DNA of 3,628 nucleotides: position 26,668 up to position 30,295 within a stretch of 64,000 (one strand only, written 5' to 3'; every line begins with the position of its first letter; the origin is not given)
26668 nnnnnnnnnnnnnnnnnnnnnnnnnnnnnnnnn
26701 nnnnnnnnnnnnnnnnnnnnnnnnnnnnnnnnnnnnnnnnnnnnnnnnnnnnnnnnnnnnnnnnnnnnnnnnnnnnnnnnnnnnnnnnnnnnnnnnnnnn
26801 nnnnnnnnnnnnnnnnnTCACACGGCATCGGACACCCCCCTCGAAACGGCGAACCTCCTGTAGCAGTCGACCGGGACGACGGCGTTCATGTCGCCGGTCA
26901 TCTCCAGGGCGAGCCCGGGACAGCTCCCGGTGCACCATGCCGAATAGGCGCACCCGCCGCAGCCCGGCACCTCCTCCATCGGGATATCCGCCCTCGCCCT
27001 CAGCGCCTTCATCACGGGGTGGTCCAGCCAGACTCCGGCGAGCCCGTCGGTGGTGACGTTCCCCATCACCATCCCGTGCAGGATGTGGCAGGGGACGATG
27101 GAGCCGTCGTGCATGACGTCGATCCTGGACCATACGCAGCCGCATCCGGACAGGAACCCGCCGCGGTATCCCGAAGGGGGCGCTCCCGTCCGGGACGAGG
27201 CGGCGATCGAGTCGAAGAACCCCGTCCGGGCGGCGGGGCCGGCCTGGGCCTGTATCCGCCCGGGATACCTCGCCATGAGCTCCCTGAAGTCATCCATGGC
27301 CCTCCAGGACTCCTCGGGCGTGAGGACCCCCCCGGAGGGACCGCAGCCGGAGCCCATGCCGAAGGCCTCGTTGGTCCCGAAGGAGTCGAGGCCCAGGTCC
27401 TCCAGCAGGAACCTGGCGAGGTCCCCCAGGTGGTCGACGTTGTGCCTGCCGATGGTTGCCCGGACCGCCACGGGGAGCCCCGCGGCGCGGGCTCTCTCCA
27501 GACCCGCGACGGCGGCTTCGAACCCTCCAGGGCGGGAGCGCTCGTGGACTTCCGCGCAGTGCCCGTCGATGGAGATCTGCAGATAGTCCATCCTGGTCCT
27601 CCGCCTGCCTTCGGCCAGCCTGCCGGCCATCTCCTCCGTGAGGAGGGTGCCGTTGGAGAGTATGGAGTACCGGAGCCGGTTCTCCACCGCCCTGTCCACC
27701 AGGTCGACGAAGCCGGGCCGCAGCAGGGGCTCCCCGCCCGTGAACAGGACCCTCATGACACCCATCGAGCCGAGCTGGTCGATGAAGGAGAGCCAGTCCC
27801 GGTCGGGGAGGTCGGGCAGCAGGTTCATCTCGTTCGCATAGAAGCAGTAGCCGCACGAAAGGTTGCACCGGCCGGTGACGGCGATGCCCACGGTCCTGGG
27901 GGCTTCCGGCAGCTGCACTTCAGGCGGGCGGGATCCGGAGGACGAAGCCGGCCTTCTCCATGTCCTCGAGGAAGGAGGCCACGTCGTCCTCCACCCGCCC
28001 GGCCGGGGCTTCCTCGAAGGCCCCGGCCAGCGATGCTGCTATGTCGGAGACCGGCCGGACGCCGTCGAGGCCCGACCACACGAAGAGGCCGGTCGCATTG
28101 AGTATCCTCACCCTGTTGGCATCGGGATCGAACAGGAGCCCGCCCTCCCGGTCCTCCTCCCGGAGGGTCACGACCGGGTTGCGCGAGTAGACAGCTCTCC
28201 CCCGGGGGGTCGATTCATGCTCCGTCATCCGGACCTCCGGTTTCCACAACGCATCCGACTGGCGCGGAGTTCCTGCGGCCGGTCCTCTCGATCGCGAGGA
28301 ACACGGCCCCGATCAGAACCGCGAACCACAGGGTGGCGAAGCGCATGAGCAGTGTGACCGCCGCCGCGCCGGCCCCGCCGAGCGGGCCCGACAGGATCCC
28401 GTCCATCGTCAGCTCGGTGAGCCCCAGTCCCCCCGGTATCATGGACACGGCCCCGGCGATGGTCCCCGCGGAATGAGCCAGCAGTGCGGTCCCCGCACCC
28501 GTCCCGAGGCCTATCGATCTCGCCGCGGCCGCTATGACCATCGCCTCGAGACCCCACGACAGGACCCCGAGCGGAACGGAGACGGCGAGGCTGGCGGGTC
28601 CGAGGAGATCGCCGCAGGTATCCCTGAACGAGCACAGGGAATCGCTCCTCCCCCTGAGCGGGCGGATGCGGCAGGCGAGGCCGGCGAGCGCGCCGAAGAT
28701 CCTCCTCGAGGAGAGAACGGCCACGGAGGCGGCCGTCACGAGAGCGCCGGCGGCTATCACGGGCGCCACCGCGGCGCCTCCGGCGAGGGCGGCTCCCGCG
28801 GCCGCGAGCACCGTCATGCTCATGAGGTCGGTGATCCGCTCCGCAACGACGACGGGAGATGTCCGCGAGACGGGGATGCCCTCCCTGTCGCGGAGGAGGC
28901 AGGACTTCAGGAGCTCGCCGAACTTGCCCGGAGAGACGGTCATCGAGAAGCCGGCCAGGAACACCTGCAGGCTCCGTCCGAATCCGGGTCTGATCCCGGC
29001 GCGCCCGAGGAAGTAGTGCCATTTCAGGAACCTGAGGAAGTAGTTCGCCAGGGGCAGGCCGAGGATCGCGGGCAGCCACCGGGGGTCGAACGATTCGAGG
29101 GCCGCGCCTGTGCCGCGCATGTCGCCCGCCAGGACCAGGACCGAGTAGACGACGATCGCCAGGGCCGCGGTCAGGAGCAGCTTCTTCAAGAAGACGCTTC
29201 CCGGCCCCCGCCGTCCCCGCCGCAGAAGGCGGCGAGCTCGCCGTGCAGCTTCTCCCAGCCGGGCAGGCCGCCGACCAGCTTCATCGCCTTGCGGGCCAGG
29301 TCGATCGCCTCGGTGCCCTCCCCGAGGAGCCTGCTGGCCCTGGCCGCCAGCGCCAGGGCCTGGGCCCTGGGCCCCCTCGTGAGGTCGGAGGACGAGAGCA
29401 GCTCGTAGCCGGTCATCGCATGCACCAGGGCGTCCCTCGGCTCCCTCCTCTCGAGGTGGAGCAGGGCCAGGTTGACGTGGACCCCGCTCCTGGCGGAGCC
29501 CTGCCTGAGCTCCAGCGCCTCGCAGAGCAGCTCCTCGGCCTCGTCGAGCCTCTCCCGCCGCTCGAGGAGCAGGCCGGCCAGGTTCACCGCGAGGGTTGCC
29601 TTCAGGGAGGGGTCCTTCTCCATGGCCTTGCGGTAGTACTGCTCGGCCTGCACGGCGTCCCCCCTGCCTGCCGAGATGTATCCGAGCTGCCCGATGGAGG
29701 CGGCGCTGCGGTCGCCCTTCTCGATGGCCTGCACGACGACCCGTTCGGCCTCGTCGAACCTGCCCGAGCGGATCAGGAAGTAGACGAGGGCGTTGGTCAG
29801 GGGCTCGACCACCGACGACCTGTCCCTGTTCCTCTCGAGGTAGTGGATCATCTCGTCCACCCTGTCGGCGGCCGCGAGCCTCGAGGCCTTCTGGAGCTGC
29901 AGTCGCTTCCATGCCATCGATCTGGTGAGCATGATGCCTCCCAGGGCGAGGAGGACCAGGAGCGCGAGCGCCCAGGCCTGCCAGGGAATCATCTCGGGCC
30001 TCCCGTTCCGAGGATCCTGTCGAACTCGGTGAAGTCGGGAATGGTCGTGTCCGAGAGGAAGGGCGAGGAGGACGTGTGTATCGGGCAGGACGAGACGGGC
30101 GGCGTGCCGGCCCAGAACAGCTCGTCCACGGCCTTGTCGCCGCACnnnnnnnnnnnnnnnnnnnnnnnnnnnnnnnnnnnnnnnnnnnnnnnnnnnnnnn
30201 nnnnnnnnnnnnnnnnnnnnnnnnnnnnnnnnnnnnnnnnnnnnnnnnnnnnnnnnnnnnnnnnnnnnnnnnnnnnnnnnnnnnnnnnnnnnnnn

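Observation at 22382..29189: Candidate novel RiPP-type system: standalone PqqD + two SPASM radical-SAM enzymes + two Cys-rich precursor-like peptides + HprK-related kinase + ABC exporter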

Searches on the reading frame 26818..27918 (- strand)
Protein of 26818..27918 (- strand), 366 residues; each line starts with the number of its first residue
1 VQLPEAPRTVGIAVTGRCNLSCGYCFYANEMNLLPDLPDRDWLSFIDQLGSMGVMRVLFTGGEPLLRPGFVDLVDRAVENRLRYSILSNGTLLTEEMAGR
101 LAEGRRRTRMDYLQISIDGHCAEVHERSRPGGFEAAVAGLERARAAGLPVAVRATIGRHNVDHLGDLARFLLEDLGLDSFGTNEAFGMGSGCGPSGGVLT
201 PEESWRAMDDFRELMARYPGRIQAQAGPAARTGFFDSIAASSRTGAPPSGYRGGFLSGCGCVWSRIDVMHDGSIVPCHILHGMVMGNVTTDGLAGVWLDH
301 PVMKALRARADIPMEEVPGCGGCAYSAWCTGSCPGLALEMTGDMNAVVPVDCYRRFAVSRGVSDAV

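Call 3: search_protein_families(library=ncbifam, proteins=[window:26818-27918:-], max_evalue=0.01)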
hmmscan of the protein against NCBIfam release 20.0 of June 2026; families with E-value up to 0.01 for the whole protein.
window:26818-27918:- (366 aa): 77 families (the best 25 are shown)
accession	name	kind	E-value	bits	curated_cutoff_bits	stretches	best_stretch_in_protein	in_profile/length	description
TIGR04250.1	SCM_rSAM_ScmE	equivalog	1.6e-90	303.6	400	1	6-359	1-353/358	SynChlorMet cassette radical SAM/SPASM protein ScmE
TIGR04347.1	pseudo_SAM_Halo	equivalog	5e-36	124.8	525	2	12-180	42-207/390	TIGR04347 family pseudo-SAM/SPASM protein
TIGR04545.1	rSAM_ahbD_hemeb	equivalog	1.2e-33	117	500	1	13-353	5-337/339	heme b synthase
TIGR04303.1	GeoRSP_rSAM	equivalog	1.3e-33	116.9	400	1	5-349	2-322/325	GeoRSP system radical SAM/SPASM protein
TIGR04051.1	rSAM_NirJ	equivalog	8.6e-32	110.5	515.45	2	14-180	8-171/354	heme d1 biosynthesis radical SAM protein NirJ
NF045574.1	sacti_mat_StsB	exception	2.2e-31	109.2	625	2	9-175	97-259/466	StsB family radical SAM/SPASM domain sactipeptide maturase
NF050035.1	rSAM_WgK_link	exception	7.3e-31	107.5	650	2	5-177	6-176/367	radical SAM/SPASM peptide maturase WgkB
TIGR04055.1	rSAM_NirJ2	equivalog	2.1e-30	106.4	500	2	13-172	5-162/326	putative heme d1 biosynthesis radical SAM protein NirJ2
TIGR04054.1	rSAM_NirJ1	equivalog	5.8e-29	100.9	650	1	10-171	38-197/387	putative heme d1 biosynthesis radical SAM protein NirJ1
TIGR04251.1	SCM_rSAM_ScmF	equivalog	6.3e-29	101.5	400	2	12-183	8-180/353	SynChlorMet cassette radical SAM/SPASM protein ScmF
TIGR03962.1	mycofact_rSAM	equivalog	2.4e-28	99.3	265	1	5-334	9-314/339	mycofactocin radical SAM maturase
TIGR04053.2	TIGR04053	equivalog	2.5e-28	99.4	395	2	5-229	5-228/366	TIGR04053 family radical SAM/SPASM domain-containing protein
TIGR04546.1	rSAM_ahbC_deAc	equivalog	3.2e-27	95.3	650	1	12-169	43-198/390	12,18-didecarboxysiroheme deacetylase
TIGR02109.1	PQQ_syn_pqqE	equivalog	9.9e-26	90.5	381.35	2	5-170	4-168/358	pyrroloquinoline quinone biosynthesis protein PqqE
NF047865.1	rSAM_PapB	equivalog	1.6e-22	80.2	340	1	11-345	6-328/330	PapB family radical SAM/SPASM ranthipeptide maturase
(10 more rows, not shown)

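Call 4: search_protein_families(library=pfam, proteins=[window:26818-27918:-], max_evalue=0.01)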
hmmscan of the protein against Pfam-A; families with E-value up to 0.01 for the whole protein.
window:26818-27918:- (366 aa): 3 families
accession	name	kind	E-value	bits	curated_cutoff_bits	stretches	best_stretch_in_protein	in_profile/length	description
PF04055.27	Radical_SAM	-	3.7e-26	92.7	29.5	1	14-171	3-166/166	Radical SAM superfamily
PF13186.11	SPASM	-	2e-07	31.6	21.5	1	259-323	1-66/67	Iron-sulfur cluster-binding domain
PF13353.11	Fer4_12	-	0.00012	22.9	22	1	17-125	14-121/137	4Fe-4S single cluster domain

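Call 64: search_solved_structures(query=window:26818-27918:-, max_evalue=0.00001)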
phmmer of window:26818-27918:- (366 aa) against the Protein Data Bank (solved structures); distinct sequences matched with E-value up to 0.00001: 8.
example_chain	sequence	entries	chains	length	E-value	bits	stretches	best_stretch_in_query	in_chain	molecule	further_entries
6efn_A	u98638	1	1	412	3.1e-16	62.5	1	9-169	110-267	Sporulation killing factor maturation protein SkfB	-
6c8v_A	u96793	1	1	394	7.8e-15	57.9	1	8-164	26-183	Coenzyme PQQ synthesis protein E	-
7vob_C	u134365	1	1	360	4.9e-14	55.3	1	12-173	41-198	Cytosylglucuronate decarboxylase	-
7voc_C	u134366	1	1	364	5e-14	55.2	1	12-173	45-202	Cytosylglucuronate decarboxylase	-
5v1q_A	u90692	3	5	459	7.6e-11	44.7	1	15-109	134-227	Radical SAM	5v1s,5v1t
9dfn_A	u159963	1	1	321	4.5e-09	38.9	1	5-102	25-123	Radical SAM core domain-containing protein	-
9dfu_A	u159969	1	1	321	4.5e-09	38.9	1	5-102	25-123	Radical SAM core domain-containing protein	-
5wgg_A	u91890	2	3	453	1.1e-07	34.3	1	12-353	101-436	Radical SAM domain protein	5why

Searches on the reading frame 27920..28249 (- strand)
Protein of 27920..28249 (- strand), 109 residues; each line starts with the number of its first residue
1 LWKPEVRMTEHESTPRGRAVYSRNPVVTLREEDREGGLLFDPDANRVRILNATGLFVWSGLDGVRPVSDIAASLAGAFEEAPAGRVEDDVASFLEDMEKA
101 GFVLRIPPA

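Call 3: search_protein_families(library=ncbifam, proteins=[window:27920-28249:-], max_evalue=0.01)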
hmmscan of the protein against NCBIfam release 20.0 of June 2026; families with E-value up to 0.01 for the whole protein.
window:27920-28249:- (109 aa): 5 families
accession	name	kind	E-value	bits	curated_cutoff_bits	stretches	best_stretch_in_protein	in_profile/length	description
TIGR04248.1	SCM_PqqD_rel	equivalog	8.8e-14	51.5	100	1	24-102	3-80/84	SynChlorMet cassette protein ScmD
TIGR03859.1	PQQ_PqqD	equivalog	4e-07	29.8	46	1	46-101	25-78/81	pyrroloquinoline quinone biosynthesis peptide chaperone PqqD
NF033530.1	lasso_PqqD_Strm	exception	6.5e-06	26.3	70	1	35-103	11-78/78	lasso peptide biosynthesis PqqD family chaperone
TIGR04302.1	geo_PqqD_fam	equivalog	7.3e-06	26.4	100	1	49-103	48-100/102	GeoRSP system PqqD family peptide chaperone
NF002535.0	PRK02079.1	equivalog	0.0028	17.4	101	1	50-100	38-86/92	pyrroloquinoline quinone biosynthesis peptide chaperone PqqD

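Call 4: search_protein_families(library=pfam, proteins=[window:27920-28249:-], max_evalue=0.01)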
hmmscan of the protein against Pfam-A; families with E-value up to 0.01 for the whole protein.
window:27920-28249:- (109 aa): 1 family
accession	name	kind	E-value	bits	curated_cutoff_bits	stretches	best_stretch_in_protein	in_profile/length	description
PF05402.18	PqqD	-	3.8e-14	53.2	23.4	1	38-103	3-67/67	Coenzyme PQQ synthesis protein D (PqqD)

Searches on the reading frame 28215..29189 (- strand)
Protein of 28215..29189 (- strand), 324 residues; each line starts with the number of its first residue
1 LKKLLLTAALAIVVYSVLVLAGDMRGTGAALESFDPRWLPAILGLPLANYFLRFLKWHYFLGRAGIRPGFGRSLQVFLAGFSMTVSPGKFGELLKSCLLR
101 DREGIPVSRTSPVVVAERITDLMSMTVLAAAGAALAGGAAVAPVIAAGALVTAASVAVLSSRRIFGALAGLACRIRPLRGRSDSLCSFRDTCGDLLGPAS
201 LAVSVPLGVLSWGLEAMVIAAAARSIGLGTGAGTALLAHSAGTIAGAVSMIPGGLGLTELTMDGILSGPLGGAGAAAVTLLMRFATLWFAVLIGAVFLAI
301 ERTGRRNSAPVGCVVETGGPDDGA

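Call 3: search_protein_families(library=ncbifam, proteins=[window:28215-29189:-], max_evalue=0.01)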
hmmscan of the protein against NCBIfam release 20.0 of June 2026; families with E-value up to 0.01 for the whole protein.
window:28215-29189:- (324 aa): 3 families
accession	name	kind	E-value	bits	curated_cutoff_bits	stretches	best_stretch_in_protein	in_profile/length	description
TIGR00374.1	TIGR00374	subfamily_domain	1.2e-17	64.4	43.2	2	200-300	211-312/323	flippase-like domain-containing protein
NF053789.1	GlcN_PG_flip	equivalog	8.6e-12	45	320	1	4-300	6-317/327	glucosaminyl phosphatidylglycerol flippase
NF033480.1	bifunc_MprF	equivalog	9.4e-08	30.8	600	1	125-308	124-304/841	bifunctional lysylphosphatidylglycerol flippase/synthetase MprF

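Call 4: search_protein_families(library=pfam, proteins=[window:28215-29189:-], max_evalue=0.01)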
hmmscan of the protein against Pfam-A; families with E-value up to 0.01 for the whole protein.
window:28215-29189:- (324 aa): 1 family
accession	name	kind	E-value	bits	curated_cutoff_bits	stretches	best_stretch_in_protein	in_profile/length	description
PF03706.18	LPG_synthase_TM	-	7.4e-44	150.9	33.4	1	10-294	3-302/302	Lysylphosphatidylglycerol synthase TM region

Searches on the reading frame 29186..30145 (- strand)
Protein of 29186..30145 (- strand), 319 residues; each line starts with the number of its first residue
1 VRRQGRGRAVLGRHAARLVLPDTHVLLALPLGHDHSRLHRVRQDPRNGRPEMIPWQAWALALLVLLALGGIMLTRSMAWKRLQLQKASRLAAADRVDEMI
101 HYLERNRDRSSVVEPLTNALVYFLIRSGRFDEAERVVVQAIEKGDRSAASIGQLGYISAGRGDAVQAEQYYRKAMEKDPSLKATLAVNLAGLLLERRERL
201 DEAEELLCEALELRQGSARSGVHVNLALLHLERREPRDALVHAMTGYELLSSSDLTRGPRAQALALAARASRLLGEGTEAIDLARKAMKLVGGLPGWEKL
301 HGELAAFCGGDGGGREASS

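Call 3: search_protein_families(library=ncbifam, proteins=[window:29186-30145:-], max_evalue=0.01)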
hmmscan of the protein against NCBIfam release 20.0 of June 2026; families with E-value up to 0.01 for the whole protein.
window:29186-30145:- (319 aa): 8 families
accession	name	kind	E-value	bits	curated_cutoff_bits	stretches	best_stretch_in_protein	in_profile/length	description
TIGR02917.1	PEP_TPR_lipo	equivalog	2.6e-10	38.9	312.2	2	119-179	436-496/899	XrtA/PEP-CTERM system TPR-repeat protein PrsT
TIGR02521.1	type_IV_pilW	equivalog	7.2e-08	32.3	154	1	123-191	108-177/234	type IV pilus biogenesis/stability protein PilW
NF052415.1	T3SS_chap_SctY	equivalog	0.0024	18.4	70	0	117-175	43-104/106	type III secretion apparatus assembly chaperone SctY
NF040959.1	MamA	equivalog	0.0024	17.4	200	1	85-242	42-195/204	magnetosome protein MamA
NF033920.0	C39_PA2778_fam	equivalog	0.0024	17.3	150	1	124-214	166-254/255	PA2778 family cysteine peptidase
NF033762.1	social_mot_Tgl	equivalog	0.0026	17.1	225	1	143-238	26-118/252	social motility TPR repeat lipoprotein Tgl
TIGR00756.2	PPR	repeat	0.0028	17.7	20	0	118-144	4-30/35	pentatricopeptide repeat protein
NF008757.0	PRK11788.1-5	equivalog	0.0049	16.1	363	0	125-220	191-285/388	lipopolysaccharide assembly protein LapB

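Call 4: search_protein_families(library=pfam, proteins=[window:29186-30145:-], max_evalue=0.01)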
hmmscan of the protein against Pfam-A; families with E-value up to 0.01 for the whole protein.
window:29186-30145:- (319 aa): 12 families
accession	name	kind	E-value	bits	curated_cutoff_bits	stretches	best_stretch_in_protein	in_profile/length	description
PF07719.23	TPR_2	-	7.6e-09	35.5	27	0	153-180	6-33/34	Tetratricopeptide repeat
PF13374.12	TPR_10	-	4.7e-08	33.2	27.5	0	187-215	6-33/42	Tetratricopeptide repeat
PF14559.12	TPR_19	-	1.2e-07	32.3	25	1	161-216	4-57/68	Tetratricopeptide repeat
PF13176.12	TPR_7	-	7.3e-07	29.2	27.9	0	119-146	4-33/36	Tetratricopeptide repeat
PF13424.12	TPR_12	-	9.8e-07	29.3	30.1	1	149-215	4-76/77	Tetratricopeptide repeat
PF13432.12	TPR_16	-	5.7e-06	27.1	32.7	1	124-180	7-63/65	Tetratricopeptide repeat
PF00515.34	TPR_1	-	7.7e-06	26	27.8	0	153-180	6-33/34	Tetratricopeptide repeat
PF13428.12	TPR_14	-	2.6e-05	24.9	23.5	0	119-149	6-36/44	Tetratricopeptide repeat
PF13181.12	TPR_8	-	6.1e-05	23.3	25.7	0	188-214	5-31/34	Tetratricopeptide repeat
PF25068.1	ARM_TT21_4th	-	0.0011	19.7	30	0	167-225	18-73/153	Tetratricopeptide repeat protein 21 forth ARM domain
PF13431.12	TPR_17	-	0.0033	18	24.4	0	170-204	1-33/34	Tetratricopeptide repeat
PF20092.4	DUF6483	-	0.0047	17.7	24.1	0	116-152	47-82/119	Family of unknown function (DUF6483)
